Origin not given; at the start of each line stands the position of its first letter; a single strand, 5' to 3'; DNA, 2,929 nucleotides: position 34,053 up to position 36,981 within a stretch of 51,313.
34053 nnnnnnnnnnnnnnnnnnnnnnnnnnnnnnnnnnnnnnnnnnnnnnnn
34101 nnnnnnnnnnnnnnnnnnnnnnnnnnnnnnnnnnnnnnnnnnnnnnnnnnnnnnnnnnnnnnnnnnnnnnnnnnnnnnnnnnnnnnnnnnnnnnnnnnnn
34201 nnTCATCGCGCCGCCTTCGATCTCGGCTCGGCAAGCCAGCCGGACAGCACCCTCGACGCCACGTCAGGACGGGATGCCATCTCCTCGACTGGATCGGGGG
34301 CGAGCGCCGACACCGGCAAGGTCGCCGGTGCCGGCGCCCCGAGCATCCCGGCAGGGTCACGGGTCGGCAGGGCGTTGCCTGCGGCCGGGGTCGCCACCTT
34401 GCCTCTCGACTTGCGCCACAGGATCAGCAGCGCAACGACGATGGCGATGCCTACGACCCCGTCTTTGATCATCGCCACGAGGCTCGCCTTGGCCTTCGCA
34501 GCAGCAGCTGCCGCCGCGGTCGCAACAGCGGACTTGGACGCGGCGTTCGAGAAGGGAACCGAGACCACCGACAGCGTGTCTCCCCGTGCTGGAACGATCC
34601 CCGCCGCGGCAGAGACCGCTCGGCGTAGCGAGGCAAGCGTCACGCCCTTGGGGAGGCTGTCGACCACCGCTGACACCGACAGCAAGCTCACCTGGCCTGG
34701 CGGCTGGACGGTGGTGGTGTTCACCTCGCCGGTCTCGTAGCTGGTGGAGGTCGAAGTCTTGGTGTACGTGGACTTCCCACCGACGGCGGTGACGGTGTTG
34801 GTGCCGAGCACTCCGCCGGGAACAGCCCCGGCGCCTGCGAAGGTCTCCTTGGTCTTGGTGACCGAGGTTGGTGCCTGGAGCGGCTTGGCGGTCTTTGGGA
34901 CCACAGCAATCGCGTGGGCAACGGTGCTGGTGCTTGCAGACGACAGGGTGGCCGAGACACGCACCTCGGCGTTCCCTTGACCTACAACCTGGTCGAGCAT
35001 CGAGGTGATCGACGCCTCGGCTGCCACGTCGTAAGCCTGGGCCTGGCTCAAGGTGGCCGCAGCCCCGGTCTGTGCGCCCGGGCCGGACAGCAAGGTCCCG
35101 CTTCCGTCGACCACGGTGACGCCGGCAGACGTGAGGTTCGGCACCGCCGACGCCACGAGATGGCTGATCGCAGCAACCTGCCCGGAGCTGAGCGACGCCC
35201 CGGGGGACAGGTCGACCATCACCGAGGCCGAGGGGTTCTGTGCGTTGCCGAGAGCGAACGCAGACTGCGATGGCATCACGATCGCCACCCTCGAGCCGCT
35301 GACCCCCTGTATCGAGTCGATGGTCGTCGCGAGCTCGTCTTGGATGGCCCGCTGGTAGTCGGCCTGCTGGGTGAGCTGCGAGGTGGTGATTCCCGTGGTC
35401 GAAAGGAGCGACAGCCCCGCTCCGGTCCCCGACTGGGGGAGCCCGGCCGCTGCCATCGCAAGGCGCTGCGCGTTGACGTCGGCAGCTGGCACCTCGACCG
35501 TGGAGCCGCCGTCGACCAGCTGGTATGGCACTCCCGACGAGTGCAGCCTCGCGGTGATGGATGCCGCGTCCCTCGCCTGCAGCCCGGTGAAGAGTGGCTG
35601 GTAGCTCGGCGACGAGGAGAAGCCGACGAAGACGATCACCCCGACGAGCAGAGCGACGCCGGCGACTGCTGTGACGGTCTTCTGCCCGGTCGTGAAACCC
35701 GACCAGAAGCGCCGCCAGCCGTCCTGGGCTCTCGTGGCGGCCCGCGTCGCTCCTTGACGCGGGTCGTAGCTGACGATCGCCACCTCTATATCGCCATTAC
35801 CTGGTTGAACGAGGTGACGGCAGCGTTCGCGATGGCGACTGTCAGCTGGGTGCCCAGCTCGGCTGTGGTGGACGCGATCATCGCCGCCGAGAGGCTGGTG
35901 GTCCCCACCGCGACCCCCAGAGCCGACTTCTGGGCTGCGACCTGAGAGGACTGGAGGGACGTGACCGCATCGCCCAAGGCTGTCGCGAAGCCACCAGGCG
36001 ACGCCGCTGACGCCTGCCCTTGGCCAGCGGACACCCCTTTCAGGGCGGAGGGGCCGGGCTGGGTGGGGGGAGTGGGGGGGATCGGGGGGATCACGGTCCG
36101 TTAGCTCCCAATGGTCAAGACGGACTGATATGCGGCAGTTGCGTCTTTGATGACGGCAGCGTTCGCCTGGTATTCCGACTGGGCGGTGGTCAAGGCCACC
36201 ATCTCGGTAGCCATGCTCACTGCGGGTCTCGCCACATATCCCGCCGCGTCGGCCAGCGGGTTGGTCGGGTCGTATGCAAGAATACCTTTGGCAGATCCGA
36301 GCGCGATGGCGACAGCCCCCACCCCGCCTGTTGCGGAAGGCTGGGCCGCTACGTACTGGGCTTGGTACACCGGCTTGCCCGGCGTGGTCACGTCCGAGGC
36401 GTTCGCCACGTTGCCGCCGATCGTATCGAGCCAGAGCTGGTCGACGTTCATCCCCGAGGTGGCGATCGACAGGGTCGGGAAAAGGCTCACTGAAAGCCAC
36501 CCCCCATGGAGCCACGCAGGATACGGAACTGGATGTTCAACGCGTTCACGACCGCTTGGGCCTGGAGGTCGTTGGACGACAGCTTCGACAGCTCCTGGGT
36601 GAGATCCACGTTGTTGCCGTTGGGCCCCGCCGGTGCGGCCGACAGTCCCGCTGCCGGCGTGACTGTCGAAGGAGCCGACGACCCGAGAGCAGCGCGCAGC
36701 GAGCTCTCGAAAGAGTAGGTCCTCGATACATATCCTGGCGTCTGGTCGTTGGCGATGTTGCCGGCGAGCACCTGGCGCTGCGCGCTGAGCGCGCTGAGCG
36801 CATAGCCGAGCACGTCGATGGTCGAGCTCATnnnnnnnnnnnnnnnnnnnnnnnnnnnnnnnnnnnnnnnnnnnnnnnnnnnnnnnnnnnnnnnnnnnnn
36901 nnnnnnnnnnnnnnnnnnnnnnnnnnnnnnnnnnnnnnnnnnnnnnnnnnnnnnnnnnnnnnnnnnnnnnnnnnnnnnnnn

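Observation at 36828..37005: Conserved leader with a strongly initiated 30-codon ORF that is the only plausible ribosome entry for flgB (copy A)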

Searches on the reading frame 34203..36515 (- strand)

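Call 10: search_protein_families(library=pfam, proteins=[window:34203-36515:-])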
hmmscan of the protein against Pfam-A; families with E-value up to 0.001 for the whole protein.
window:34203-36515:- (770 aa): 2 families
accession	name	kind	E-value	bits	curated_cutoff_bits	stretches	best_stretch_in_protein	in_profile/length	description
PF01514.23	YscJ_FliF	-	3.8e-57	193.5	24.4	1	301-477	2-178/179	Secretory protein of YscJ/FliF family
PF08345.17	YscJ_FliF_C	-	2.6e-23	83.6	23.8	1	507-655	1-147/147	Flagellar M-ring protein C-terminal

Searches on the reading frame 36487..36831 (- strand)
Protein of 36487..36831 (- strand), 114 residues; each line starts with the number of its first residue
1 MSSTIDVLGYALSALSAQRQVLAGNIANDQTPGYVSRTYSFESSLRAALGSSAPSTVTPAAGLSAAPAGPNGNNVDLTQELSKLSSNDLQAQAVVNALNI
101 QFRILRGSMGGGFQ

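Call 10: search_protein_families(library=pfam, proteins=[window:36487-36831:-])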
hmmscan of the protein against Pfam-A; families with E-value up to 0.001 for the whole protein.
window:36487-36831:- (114 aa): 0 families

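Call 13: find_related_loci(query=window:36487-36831:-, collection=genome_contigs, flank=6000)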
Query window:36487-36831:- (114 aa) in genome_contigs; peptide patterns used: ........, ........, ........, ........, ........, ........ (x = any residue, [..] = any of these).
546 stretches matched a pattern; 14 encode a relative of the query (tblastn E <= 1e-3); 14 distinct loci.
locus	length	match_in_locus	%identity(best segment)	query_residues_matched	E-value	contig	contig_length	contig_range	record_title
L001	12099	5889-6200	44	7-110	1e-20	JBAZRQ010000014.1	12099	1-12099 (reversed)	MAG: Nocardioides sp. isolate SO_2017_GW1_151 NODE_19621_length_12099_cov_1.093218_OW334_2017, whole genome shotgun sequ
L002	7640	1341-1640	39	7-106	2e-17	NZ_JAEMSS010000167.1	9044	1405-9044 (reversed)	MAG: Nocardioides sp. isolate SupBloom_Metag_033 NODE_4112_length_9044_cov_11.592947, whole genome shotgun sequence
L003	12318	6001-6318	41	7-110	6e-17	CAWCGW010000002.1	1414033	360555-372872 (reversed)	MAG: uncultured Actinomycetota bacterium isolate MFD01275.bin.1.55 genome assembly, contig: contig_2418, whole genome sh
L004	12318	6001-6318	43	7-110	7e-17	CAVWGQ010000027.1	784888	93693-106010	MAG: uncultured Actinomycetota bacterium isolate MFD01275.bin.2.172 genome assembly, contig: contig_7363, whole genome s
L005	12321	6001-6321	38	7-111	1e-16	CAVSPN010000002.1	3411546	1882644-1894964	MAG: uncultured Actinomycetota bacterium isolate MFD01275.bin.1.42 genome assembly, contig: contig_4626, whole genome sh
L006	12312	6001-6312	35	7-110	9e-17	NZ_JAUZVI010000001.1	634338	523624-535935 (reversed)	Nocardioides sp. AE5 1, whole genome shotgun sequence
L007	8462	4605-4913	39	11-111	3e-16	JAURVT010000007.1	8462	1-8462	MAG: Nocardioidaceae bacterium isolate E1_maxbin.028_sub E1_k141_104197, whole genome shotgun sequence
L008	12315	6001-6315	37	7-110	3e-16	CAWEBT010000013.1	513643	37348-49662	MAG: uncultured Actinomycetota bacterium isolate MFD01275.bin.1.139 genome assembly, contig: contig_7181, whole genome s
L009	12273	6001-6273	41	11-99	5e-16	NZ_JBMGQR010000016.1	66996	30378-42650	Solicola sp. PLA-1-18 NODE_16_length_66996_cov_81.008010, whole genome shotgun sequence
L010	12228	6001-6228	49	7-80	8e-16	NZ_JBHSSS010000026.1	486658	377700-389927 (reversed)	Nocardioides sp. GCM10027114 strain B3RA-7-2 GCM70027114_31, whole genome shotgun sequence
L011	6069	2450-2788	37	7-114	6e-16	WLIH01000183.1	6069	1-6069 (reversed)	MAG: Actinomycetota bacterium isolate UFOp-RH-14apr17-118 RH-14apr17-118-c183, whole genome shotgun sequence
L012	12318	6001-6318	40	7-110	7e-16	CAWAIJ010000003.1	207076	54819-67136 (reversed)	MAG: uncultured Actinomycetota bacterium isolate MFD02581.bin.1.122 genome assembly, contig: contig_15310, whole genome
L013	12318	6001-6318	37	7-111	7e-16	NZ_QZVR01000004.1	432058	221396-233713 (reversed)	Nocardioides ferulae strain SZ4R5S7 contig004, whole genome shotgun sequence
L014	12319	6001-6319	51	7-110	5e-11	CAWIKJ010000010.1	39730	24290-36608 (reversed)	MAG: uncultured Actinomycetota bacterium isolate MFD05176.bin.2.239 genome assembly, contig: contig_176205, whole genome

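Call 15: find_homologous_proteins(query=window:36487-36831:-, max_evalue=1e-10)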
Query window:36487-36831:- (114 aa): 32 proteins with E <= 1e-10 among 107 candidates.
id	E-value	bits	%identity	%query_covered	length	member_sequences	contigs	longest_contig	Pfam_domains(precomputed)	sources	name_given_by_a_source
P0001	3.5e-63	228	100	100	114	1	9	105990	-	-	-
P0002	3.3e-45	170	75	100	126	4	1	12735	-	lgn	-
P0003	4.0e-38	147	65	99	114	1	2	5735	-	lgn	-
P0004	9.1e-38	146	65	99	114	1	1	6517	-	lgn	-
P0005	5.8e-30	121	58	96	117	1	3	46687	-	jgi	jgi:flagellar basal-body rod protein FlgB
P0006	1.3e-28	117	56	96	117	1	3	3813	-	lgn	-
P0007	7.0e-28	115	57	96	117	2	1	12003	-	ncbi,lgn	-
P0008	1.3e-22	98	50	96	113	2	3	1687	PF00460.26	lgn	-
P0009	1.4e-22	98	51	96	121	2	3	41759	-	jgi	jgi:flagellar basal-body rod protein FlgB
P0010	1.1e-21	95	53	98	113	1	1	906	PF00460.26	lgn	-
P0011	1.7e-20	91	46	96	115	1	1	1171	-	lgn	-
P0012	2.2e-20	91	47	96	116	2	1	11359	-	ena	-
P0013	1.5e-18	85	46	96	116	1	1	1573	-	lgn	-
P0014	4.9e-18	83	43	95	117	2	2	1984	PF00460.26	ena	-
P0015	2.5e-17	81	41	99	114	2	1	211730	PF00460.26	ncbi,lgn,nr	ncbi:MAG: flagellar basal body rod protein [Acidimicrobiaceae bacterium]|nr:flagellar basal body rod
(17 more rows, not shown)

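Call 16: find_encoding_contigs(protein=P0002, flank=6000, max_places=4)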
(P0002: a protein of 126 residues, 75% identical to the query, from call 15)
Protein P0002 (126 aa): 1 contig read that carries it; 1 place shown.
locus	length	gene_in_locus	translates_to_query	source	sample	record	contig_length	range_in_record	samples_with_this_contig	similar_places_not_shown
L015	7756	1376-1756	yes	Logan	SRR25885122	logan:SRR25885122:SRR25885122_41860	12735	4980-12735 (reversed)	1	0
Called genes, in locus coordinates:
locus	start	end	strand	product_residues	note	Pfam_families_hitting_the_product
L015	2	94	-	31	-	?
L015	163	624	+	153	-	-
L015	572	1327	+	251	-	-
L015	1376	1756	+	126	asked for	-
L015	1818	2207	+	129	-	PF06429:Flg_bbr_C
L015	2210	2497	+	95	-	PF02049:FliE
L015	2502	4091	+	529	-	PF01514:YscJ_FliF, PF08345:YscJ_FliF_C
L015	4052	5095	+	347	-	PF03448:MgtE_N (faint), PF14842:FliG_N, PF14841:FliG_M, PF01706:FliG_C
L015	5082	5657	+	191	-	PF02108:FliH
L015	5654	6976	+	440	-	PF00006:ATP-synt_ab, PF18269:T3SS_ATPase_C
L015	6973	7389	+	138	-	PF02050:FliJ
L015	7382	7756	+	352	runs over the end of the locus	PF00877:NLPC_P60, PF01464:SLT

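Call 17: find_encoding_contigs(protein=P0003, flank=6000, max_places=4)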
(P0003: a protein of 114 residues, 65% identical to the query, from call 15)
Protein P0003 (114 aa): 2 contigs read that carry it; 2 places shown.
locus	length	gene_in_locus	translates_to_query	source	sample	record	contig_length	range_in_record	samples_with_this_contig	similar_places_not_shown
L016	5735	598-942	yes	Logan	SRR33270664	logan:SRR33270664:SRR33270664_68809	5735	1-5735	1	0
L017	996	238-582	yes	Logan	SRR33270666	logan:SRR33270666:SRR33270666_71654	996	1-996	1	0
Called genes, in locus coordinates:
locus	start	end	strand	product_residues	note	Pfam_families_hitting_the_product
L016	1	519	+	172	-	?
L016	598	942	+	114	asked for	-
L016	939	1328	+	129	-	PF06429:Flg_bbr_C (weak)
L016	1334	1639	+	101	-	-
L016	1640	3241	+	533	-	PF01514:YscJ_FliF, PF08345:YscJ_FliF_C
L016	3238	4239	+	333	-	PF03448:MgtE_N (faint), PF14842:FliG_N, PF14841:FliG_M, PF14842:FliG_N (weak), PF01706:FliG_C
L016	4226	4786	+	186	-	PF02108:FliH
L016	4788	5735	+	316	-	?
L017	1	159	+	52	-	?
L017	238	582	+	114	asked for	-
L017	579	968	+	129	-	PF06429:Flg_bbr_C (weak)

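Call 18: find_encoding_contigs(protein=P0004, flank=6000, max_places=4)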
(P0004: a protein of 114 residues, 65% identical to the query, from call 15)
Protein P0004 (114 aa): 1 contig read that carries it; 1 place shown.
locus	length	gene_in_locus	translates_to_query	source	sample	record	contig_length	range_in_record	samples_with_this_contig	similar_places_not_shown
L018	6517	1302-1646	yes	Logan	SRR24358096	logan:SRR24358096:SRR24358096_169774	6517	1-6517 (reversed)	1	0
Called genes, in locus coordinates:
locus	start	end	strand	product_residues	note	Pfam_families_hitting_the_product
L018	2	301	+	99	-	?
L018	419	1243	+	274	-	-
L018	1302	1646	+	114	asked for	-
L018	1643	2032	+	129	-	PF06429:Flg_bbr_C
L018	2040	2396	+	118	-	-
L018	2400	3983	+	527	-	PF01514:YscJ_FliF, PF08345:YscJ_FliF_C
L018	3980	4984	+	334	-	PF03448:MgtE_N (faint), PF14841:FliG_M (weak), PF14842:FliG_N, PF14841:FliG_M, PF01706:FliG_C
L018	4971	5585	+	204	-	PF02108:FliH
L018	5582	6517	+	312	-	?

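Call 22: find_encoding_contigs(protein=P0001, flank=10000, max_places=10)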
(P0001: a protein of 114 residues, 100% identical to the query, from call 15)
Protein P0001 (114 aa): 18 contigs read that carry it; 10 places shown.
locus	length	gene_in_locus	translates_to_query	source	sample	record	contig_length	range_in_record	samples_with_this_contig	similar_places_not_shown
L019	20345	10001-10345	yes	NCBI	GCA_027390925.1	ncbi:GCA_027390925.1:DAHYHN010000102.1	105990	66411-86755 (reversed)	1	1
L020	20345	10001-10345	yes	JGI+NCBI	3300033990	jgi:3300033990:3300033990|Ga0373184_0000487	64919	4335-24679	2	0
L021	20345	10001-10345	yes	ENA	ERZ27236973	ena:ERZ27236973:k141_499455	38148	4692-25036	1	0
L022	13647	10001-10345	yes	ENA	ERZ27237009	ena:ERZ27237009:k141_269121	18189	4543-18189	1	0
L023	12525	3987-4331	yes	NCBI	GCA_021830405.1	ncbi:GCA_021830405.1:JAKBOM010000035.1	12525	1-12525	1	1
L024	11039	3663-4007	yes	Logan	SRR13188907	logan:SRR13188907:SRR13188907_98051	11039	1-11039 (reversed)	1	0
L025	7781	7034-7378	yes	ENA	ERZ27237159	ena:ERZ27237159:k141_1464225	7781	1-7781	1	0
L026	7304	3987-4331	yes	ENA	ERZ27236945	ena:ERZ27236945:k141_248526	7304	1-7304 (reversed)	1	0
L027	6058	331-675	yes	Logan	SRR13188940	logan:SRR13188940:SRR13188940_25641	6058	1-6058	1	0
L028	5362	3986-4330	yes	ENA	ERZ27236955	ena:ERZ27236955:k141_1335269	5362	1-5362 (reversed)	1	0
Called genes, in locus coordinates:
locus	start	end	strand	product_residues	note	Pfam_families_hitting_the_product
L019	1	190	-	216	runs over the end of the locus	PF00440:TetR_N, PF21943:TetR_C_46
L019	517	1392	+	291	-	PF00990:GGDEF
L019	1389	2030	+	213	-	-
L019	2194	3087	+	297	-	PF00669:Flagellin_N, PF00700:Flagellin_C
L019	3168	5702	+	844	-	PF02465:FliD_N, PF07195:FliD_C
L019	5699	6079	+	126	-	PF02561:FliS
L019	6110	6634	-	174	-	PF04542:Sigma70_r2 (weak), PF08281:Sigma70_r4_2 (weak), PF04545:Sigma70_r4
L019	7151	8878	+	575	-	PF00989:PAS (weak), PF08447:PAS_3, PF00990:GGDEF, PF00563:EAL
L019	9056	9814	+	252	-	-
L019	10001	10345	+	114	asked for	-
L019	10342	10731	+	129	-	PF06429:Flg_bbr_C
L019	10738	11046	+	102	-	PF02049:FliE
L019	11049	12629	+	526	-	PF01514:YscJ_FliF, PF08345:YscJ_FliF_C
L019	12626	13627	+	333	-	PF03448:MgtE_N (faint), PF14841:FliG_M (weak), PF14842:FliG_N, PF14841:FliG_M, PF01706:FliG_C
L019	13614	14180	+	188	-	PF02108:FliH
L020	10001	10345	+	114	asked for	-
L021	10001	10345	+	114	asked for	-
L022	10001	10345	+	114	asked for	-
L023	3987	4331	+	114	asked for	-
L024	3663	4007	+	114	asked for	-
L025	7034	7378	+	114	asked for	-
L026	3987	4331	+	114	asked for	-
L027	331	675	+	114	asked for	-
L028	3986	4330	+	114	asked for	-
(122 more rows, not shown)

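Call 26: find_encoding_contigs(protein=P0005, flank=8000, max_places=2)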
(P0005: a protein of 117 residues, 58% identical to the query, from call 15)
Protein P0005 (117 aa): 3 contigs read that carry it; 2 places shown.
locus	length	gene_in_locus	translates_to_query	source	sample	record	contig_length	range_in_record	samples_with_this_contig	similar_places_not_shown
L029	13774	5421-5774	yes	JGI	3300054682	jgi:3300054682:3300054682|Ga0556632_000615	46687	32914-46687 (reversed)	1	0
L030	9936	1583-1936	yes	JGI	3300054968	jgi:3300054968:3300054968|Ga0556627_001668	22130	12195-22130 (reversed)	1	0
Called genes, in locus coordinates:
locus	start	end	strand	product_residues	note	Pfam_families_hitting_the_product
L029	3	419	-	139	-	?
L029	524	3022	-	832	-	PF25872:HTH_77, PF17874:TPR_MalT (faint), PF13424:TPR_12, PF03704:BTAD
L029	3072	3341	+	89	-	PF05977:MFS_3 (weak), PF07690:MFS_1 (weak)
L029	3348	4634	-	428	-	PF00202:Aminotran_3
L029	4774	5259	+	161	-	PF00583:Acetyltransf_1, PF13673:Acetyltransf_10, PF13508:Acetyltransf_7, PF08445:FR47 (weak)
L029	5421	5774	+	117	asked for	-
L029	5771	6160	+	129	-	PF06429:Flg_bbr_C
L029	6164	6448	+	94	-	PF02049:FliE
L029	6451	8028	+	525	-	PF01514:YscJ_FliF, PF08345:YscJ_FliF_C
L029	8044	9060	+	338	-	PF03448:MgtE_N (faint), PF14842:FliG_N, PF14841:FliG_M, PF01706:FliG_C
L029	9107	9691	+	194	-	PF02108:FliH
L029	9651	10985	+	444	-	PF00006:ATP-synt_ab, PF18269:T3SS_ATPase_C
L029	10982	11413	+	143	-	PF02050:FliJ (weak)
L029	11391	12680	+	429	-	PF00877:NLPC_P60, PF01464:SLT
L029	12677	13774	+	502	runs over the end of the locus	PF02120:Flg_hook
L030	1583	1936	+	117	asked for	-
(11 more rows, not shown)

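Call 27: find_encoding_contigs(protein=P0007, flank=8000, max_places=2)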
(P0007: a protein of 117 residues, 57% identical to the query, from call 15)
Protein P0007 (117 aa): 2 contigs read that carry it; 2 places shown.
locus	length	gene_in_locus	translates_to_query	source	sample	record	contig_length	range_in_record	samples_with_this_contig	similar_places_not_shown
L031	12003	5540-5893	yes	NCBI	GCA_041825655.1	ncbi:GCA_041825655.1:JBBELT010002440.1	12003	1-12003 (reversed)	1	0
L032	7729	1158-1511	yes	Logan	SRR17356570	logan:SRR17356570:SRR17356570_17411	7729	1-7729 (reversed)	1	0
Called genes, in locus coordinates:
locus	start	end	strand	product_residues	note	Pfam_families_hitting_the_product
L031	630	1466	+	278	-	PF12146:Hydrolase_4, PF00561:Abhydrolase_1, PF12697:Abhydrolase_6, PF00326:Peptidase_S9 (weak), PF01738:DLH, PF12146:Hydrolase_4 (weak)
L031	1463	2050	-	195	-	PF00730:HhH-GPD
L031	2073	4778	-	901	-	PF28598:PDH_E1_N, PF00456:Transketolase_N, PF17831:PDH_E1_M, PF22613:Transketolase_C_1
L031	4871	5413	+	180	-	PF00075:RNase_H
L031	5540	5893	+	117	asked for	-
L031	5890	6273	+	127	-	PF06429:Flg_bbr_C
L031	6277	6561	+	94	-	-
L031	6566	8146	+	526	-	PF01514:YscJ_FliF, PF08345:YscJ_FliF_C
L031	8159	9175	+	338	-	PF03448:MgtE_N (faint), PF14842:FliG_N, PF14841:FliG_M, PF01706:FliG_C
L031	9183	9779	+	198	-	PF02108:FliH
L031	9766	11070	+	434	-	PF00006:ATP-synt_ab, PF18269:T3SS_ATPase_C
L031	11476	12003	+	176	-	?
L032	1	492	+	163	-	?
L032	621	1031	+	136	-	PF00075:RNase_H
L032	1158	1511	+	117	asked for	-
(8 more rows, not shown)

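Call 28: find_encoding_contigs(protein=P0009, flank=8000, max_places=2)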
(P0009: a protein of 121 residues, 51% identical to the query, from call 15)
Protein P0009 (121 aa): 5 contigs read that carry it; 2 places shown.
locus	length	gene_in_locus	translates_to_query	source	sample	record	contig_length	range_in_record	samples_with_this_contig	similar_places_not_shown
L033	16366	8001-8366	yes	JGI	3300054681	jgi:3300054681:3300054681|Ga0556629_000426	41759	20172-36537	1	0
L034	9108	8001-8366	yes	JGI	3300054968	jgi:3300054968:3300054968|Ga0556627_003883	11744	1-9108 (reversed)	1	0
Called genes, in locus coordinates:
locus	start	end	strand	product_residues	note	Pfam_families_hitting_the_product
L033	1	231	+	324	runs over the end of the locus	PF01012:ETF, PF00766:ETF_alpha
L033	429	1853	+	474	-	PF03062:MBOAT, PF13813:MBOAT_2 (weak)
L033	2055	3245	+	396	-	PF19040:SGNH (faint), PF04311:DUF459, PF13472:Lipase_GDSL_2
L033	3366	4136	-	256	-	-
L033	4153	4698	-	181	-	PF11290:DUF3090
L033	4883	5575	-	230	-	PF00300:His_Phos_1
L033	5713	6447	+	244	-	PF03167:UDG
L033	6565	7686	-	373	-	PF12838:Fer4_7 (weak), PF04422:FrhB_FdhB_N, PF04432:FrhB_FdhB_C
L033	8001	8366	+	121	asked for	-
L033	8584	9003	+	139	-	-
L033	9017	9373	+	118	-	PF02049:FliE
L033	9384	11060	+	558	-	PF01514:YscJ_FliF, PF08345:YscJ_FliF_C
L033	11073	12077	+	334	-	PF03448:MgtE_N (faint), PF14842:FliG_N, PF14841:FliG_M, PF14842:FliG_N (weak), PF01706:FliG_C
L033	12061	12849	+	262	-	PF02108:FliH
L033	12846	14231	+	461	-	PF00006:ATP-synt_ab, PF18269:T3SS_ATPase_C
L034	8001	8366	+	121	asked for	-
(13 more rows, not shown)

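Call 66: search_protein_families(library=ncbifam, proteins=[window:36487-36831:-], max_evalue=0.01)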
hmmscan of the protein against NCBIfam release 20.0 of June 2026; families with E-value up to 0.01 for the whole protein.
window:36487-36831:- (114 aa): 17 families
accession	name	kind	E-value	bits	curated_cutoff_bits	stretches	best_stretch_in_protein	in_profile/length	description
TIGR01396.1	FlgB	equivalog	3.5e-15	56.4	59.05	2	2-52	2-52/131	flagellar basal body rod protein FlgB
NF009264.0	PRK12621.1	equivalog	7.4e-10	39.3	163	1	3-58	7-62/136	flagellar basal body rod protein FlgB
NF009266.0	PRK12623.1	equivalog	1.1e-09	38.3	144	2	4-47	12-55/133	flagellar basal body rod protein FlgB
NF009328.0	PRK12685.1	equivalog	3.3e-09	37.1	169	1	17-109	21-113/116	flagellar basal body rod protein FlgB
NF005280.0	PRK06797.1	equivalog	2.1e-08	34.8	106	1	8-53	8-55/135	flagellar basal body rod protein FlgB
NF009270.0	PRK12627.1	equivalog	4.4e-08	33.6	128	1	10-110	12-126/128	FlgB family protein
NF009267.0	PRK12624.1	equivalog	4.5e-07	30.5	241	0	4-52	10-58/143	flagellar basal body rod protein FlgB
NF004654.1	PRK06004.1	equivalog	1.5e-06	29.1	142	1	16-45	10-42/126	flagellar basal body rod protein FlgB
NF009265.0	PRK12622.1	equivalog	3.8e-06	27.1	145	1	4-49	7-52/135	flagellar basal body rod protein FlgB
NF009263.0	PRK12620.1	equivalog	1e-05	25.5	158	1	2-58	6-62/133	flagellar basal body rod protein FlgB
NF009262.0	PRK12619.1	equivalog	6.5e-05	23.3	183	1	9-53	13-58/130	flagellar basal body rod protein FlgB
TIGR03506.1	FlgEFG_subfam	subfamily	6.7e-05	22.8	70.25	1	11-53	9-51/351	flagellar hook-basal body complex protein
NF009275.1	PRK12632.1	equivalog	0.00012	22.4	170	1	2-48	5-51/130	flagellar basal body rod protein FlgC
NF004653.1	PRK06003.1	equivalog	0.00016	22.1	153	1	15-38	17-40/126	flagellar basal body rod protein FlgB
NF004242.0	PRK05682.2-1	equivalog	0.00033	19.6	365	1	3-54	2-56/422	flagellar hook protein FlgE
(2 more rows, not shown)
